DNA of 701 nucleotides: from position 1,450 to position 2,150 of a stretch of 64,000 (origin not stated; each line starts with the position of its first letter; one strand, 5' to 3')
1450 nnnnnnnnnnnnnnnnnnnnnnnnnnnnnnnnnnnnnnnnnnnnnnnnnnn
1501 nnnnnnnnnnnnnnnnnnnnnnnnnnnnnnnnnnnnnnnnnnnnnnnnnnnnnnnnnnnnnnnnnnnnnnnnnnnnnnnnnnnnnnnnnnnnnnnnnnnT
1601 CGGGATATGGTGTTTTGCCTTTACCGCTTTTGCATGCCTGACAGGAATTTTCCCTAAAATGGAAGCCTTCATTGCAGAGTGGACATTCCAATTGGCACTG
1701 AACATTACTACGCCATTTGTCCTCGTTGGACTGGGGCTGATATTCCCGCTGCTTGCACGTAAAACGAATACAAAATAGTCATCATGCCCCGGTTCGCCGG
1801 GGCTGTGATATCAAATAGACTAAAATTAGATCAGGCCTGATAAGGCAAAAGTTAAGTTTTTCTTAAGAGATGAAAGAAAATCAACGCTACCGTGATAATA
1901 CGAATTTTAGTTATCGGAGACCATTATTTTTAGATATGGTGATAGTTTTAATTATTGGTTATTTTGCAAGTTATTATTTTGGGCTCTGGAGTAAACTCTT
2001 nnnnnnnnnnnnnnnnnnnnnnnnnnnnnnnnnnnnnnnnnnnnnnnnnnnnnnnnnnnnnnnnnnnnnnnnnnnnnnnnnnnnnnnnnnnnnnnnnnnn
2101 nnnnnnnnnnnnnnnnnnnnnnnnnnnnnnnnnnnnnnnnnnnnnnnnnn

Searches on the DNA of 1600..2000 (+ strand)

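Call 67: search_dna_similar(query=window:1600-2000:+, collection=ecoli_genomes, mode=distant, max_rows=16)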
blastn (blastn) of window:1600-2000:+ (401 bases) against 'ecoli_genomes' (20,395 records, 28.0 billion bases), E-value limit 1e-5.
Records with a match: 4363; places in all: 4366; records where one place covers at least 80% of the query: 9.
Genomes with a match: 4363 of 5426; with a place that covers at least 80% of the query: 9. Places per genome that has any: lowest 1, median 1, highest 2. On chromosomes: 4360 places; on plasmids: 6.
Best place of each record, by identity: 95-99% 2; 80-90% 4360; 60-80% 1.
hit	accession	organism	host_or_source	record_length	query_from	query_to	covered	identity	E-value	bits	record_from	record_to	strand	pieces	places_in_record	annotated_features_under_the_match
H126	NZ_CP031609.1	Escherichia coli strain N3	Homo sapiens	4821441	1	401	100%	96.5%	0e+0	661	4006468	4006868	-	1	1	ycaM: APC family permease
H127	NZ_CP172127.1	Escherichia coli strain GF43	chicken meat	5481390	1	401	100%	96.5%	0e+0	661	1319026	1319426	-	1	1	ycaM: APC family permease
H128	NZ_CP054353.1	Escherichia coli strain SCU-172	Homo sapiens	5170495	1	397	99%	83.9%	4e-115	423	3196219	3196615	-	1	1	ycaM: APC family permease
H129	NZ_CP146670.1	Escherichia coli strain MS 21-1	Homo sapiens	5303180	1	397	99%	83.9%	4e-115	423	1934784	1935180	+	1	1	ycaM: APC family permease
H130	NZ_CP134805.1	Escherichia coli strain E7-1N7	agricultural environment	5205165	1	397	99%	83.9%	4e-115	423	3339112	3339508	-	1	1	ycaM: APC family permease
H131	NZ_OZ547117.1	Escherichia coli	Homo sapiens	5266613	1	397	99%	83.9%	4e-115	423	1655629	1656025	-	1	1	ycaM: APC family permease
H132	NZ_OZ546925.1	Escherichia coli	Homo sapiens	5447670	1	397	99%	83.9%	4e-115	423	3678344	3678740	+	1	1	ycaM: APC family permease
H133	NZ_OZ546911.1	Escherichia coli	Homo sapiens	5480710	1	397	99%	83.9%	4e-115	423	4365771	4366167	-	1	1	ycaM: APC family permease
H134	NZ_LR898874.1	Escherichia coli strain MSB1_4I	Homo sapiens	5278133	1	397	99%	83.9%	4e-115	423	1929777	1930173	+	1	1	ycaM: APC family permease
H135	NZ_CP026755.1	Escherichia coli strain AR_0077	missing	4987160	1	178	44%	88.2%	6e-56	227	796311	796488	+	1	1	ycaM: APC family permease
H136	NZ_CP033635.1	Escherichia coli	chicken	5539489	1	178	44%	87.6%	7e-55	223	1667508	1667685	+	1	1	ycaM: APC family permease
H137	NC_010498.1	Escherichia coli SMS-3-5 strain SMS-3-5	-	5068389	1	178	44%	87.6%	7e-55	223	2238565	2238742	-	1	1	ycaM: APC family permease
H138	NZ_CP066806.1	Escherichia coli strain TCM3e1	Homo sapiens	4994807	1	178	44%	87.6%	7e-55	223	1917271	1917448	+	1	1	ycaM: APC family permease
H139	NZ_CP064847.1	Escherichia coli strain 20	wastewater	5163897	1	178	44%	87.6%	7e-55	223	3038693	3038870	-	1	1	ycaM: APC family permease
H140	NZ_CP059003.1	Escherichia coli strain 2D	Homo sapiens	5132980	1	178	44%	87.6%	7e-55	223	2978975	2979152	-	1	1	ycaM: APC family permease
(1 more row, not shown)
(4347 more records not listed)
